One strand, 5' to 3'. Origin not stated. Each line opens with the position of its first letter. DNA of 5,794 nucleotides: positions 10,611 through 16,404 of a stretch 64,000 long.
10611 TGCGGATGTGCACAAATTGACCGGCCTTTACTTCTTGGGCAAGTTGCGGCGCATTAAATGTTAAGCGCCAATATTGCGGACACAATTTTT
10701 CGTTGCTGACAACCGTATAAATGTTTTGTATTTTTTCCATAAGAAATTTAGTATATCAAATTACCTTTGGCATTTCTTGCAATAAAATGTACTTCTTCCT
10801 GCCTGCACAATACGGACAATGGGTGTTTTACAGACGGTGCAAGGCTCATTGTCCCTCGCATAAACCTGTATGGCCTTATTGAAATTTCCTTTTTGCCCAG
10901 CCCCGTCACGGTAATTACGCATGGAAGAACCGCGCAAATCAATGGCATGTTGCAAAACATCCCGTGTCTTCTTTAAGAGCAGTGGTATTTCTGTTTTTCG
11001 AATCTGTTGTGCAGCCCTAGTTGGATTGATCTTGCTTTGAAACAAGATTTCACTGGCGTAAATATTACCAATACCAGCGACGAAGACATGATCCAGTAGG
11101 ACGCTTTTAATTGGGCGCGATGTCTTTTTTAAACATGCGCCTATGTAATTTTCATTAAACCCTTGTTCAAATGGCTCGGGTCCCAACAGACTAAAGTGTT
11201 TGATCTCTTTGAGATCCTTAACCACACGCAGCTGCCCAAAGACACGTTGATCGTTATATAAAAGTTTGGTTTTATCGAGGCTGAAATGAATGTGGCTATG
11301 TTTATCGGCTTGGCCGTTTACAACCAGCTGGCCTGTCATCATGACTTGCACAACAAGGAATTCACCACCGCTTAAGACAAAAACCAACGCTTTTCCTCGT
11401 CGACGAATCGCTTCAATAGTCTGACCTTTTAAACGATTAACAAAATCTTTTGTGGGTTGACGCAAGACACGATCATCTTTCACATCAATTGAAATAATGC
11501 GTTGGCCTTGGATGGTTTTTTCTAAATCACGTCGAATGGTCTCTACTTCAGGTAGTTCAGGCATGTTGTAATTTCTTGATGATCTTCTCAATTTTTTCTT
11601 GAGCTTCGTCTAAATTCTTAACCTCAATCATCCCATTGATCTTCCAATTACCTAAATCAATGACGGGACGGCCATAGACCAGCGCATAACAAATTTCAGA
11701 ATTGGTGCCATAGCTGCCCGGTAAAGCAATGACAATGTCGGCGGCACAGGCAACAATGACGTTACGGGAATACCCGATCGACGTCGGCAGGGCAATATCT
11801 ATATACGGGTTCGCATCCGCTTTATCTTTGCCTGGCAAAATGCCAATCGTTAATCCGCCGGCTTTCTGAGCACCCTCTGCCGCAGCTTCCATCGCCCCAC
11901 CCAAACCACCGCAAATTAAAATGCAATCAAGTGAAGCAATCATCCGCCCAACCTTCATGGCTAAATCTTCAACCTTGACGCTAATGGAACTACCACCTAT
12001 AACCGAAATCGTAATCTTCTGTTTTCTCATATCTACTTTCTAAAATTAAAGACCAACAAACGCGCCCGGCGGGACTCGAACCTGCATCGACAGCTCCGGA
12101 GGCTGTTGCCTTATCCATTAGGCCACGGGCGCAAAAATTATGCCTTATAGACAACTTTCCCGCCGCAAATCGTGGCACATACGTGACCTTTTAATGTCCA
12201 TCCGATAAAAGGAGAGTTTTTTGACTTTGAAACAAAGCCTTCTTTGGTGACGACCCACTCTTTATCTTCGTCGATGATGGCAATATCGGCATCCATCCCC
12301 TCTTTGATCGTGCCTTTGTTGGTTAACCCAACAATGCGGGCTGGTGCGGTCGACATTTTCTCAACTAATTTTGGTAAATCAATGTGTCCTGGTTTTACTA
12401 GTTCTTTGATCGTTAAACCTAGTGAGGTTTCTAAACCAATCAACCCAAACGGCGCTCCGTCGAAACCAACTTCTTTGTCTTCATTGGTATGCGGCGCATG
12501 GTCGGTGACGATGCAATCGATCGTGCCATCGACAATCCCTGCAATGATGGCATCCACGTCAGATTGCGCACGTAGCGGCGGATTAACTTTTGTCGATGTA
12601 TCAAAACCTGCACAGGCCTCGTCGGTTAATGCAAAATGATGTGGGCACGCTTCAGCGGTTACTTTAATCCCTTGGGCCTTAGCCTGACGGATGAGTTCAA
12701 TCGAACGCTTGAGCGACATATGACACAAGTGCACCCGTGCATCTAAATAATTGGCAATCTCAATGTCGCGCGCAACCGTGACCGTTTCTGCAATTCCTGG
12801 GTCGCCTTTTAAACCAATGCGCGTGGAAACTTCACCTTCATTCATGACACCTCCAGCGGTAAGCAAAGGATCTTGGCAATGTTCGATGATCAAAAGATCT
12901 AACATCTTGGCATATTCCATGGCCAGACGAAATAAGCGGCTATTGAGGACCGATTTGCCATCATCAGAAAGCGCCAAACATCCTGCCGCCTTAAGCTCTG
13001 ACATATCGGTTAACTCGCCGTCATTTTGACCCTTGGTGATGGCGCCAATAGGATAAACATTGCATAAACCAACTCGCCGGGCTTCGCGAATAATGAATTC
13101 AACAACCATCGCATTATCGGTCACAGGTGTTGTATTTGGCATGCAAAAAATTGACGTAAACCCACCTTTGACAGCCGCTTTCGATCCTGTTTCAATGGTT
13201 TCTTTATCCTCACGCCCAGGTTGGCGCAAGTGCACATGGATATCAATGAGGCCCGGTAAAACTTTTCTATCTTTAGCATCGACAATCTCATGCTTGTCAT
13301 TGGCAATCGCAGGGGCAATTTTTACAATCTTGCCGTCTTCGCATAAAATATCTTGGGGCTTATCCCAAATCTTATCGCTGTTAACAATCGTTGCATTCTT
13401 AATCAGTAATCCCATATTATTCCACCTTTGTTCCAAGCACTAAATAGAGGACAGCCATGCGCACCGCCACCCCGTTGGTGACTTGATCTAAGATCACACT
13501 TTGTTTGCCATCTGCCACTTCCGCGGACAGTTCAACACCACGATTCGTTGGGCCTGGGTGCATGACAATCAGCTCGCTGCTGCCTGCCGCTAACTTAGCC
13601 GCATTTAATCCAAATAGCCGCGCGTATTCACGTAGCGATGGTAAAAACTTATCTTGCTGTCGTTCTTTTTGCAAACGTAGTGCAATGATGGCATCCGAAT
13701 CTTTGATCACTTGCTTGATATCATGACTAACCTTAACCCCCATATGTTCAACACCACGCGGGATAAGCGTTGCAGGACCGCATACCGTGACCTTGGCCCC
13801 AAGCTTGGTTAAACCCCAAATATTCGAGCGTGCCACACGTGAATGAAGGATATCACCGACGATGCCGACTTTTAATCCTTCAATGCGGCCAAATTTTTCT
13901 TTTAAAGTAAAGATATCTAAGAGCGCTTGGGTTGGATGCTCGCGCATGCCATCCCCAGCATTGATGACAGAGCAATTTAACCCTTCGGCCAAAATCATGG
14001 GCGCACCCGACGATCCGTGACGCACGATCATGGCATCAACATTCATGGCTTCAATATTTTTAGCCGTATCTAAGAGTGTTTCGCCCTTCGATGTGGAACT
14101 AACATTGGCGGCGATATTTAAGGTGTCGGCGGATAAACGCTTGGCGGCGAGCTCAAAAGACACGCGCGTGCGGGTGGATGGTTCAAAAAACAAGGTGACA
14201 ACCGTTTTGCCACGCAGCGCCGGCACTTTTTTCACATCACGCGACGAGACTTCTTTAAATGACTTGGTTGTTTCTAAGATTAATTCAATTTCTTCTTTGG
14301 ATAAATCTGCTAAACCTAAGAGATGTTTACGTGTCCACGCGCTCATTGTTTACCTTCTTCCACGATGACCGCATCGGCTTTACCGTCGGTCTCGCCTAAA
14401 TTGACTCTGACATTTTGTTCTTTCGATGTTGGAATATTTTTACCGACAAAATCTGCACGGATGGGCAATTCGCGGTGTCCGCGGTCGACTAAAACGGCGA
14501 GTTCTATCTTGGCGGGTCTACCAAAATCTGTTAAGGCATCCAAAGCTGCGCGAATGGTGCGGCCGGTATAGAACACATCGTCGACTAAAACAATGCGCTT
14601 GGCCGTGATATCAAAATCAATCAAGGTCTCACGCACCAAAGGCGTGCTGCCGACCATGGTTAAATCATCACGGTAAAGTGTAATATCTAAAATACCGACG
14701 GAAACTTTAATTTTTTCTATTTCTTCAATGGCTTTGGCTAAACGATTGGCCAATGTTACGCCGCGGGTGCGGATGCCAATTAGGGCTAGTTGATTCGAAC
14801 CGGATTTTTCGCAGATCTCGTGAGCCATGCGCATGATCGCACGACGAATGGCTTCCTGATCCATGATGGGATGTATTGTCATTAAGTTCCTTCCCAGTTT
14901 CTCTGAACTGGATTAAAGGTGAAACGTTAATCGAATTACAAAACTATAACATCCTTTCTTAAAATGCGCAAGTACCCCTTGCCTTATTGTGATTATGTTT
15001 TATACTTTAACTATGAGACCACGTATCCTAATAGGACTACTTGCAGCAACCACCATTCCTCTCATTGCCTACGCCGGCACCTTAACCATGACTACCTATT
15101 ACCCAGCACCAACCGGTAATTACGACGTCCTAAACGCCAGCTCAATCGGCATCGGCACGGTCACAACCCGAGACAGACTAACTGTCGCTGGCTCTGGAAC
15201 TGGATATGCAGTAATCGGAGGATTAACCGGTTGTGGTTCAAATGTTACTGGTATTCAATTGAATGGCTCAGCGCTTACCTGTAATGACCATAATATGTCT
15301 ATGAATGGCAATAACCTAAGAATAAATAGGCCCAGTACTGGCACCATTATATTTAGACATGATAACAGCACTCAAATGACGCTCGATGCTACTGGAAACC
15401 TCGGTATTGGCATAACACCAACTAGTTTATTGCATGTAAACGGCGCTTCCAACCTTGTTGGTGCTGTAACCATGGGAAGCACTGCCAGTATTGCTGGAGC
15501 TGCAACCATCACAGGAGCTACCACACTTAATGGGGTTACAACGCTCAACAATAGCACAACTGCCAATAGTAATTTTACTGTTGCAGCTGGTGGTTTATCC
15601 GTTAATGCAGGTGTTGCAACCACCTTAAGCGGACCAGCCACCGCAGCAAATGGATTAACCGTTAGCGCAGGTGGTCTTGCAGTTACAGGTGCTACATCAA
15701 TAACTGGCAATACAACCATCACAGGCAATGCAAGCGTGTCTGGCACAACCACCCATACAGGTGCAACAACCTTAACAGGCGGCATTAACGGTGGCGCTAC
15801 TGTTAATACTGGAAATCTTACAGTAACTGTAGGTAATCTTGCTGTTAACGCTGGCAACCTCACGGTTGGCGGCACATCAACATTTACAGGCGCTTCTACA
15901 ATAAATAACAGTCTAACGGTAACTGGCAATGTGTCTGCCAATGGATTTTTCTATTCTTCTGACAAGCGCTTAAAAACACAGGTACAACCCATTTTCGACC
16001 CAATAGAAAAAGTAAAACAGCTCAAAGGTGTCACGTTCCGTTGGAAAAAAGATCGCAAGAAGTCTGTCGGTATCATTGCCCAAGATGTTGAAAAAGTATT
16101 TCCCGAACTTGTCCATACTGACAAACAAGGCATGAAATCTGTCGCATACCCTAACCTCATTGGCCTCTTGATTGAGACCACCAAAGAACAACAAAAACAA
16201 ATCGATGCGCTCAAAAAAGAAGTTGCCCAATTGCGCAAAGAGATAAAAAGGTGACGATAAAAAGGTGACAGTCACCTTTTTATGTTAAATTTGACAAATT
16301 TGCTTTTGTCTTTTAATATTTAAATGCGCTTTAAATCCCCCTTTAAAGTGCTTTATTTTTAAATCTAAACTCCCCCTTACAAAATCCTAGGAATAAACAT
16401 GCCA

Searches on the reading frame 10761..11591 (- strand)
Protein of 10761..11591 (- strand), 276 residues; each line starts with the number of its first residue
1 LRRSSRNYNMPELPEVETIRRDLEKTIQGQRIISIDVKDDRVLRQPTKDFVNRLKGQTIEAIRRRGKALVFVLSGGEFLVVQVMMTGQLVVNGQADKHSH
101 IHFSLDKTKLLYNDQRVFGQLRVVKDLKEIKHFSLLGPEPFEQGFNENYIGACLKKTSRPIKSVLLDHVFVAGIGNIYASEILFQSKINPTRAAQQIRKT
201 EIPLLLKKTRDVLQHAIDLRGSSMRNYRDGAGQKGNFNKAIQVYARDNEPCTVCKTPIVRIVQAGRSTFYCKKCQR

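Call 63: search_protein_families(library=pfam, proteins=[window:10761-11591:-], max_evalue=0.001)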
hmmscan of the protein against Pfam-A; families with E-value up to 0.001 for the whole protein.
window:10761-11591:- (276 aa): 3 families
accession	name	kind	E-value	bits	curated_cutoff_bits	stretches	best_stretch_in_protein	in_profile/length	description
PF01149.29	Fapy_DNA_glyco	-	1.5e-33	116.3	25.5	1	10-120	1-116/117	Formamidopyrimidine-DNA glycosylase N-terminal domain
PF06831.19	H2TH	-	3.6e-27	94.6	34.7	1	136-225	1-90/93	Formamidopyrimidine-DNA glycosylase H2TH domain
PF06827.20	zf-FPG_IleRS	-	9.8e-09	35.3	21.3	1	249-275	2-28/30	Zinc finger found in FPG and IleRS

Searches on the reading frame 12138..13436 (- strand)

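Call 63: search_protein_families(library=pfam, proteins=[window:12138-13436:-], max_evalue=0.001)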
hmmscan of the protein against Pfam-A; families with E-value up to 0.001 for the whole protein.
window:12138-13436:- (432 aa): 3 families
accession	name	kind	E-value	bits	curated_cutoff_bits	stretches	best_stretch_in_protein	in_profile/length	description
PF01979.26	Amidohydro_1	-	1.9e-26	93.6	25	1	59-429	2-345/345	Amidohydrolase family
PF07969.17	Amidohydro_3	-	5.1e-14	53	29.7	2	352-430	407-472/472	Amidohydrolase family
PF12890.13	DHOase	-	4.7e-12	46.6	21.2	1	59-243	4-140/142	Dihydro-orotase-like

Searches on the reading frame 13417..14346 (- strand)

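Call 63: search_protein_families(library=pfam, proteins=[window:13417-14346:-], max_evalue=0.001)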
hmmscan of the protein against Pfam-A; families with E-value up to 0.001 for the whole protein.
window:13417-14346:- (309 aa): 2 families
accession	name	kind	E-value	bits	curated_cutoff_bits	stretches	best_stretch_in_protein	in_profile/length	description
PF02729.26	OTCace_N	-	2.5e-46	157.9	29.9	1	7-150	1-148/148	Aspartate/ornithine carbamoyltransferase, carbamoyl-P binding domain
PF00185.30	OTCace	-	1.9e-26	93.4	29.4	1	156-302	1-156/157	Aspartate/ornithine carbamoyltransferase, Asp/Orn binding domain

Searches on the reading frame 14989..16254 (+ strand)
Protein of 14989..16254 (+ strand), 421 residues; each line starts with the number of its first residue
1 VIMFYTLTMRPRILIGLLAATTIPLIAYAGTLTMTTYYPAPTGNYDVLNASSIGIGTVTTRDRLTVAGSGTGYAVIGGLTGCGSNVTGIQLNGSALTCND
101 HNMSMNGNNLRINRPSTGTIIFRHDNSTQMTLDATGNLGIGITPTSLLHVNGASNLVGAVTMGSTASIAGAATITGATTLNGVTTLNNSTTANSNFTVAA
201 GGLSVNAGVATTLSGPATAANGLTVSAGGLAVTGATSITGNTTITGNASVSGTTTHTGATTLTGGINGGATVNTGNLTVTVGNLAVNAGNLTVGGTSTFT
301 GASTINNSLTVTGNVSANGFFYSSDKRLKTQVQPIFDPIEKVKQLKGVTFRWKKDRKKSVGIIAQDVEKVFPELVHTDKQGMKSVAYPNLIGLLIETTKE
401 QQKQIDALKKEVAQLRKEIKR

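Call 63: search_protein_families(library=pfam, proteins=[window:14989-16254:+], max_evalue=0.001)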
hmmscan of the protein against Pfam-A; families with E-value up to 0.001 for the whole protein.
window:14989-16254:+ (421 aa): 1 family
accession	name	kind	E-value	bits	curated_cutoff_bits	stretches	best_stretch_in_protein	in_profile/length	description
PF13884.11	Peptidase_S74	-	1.6e-17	64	22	1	324-376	1-58/58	Chaperone of endosialidase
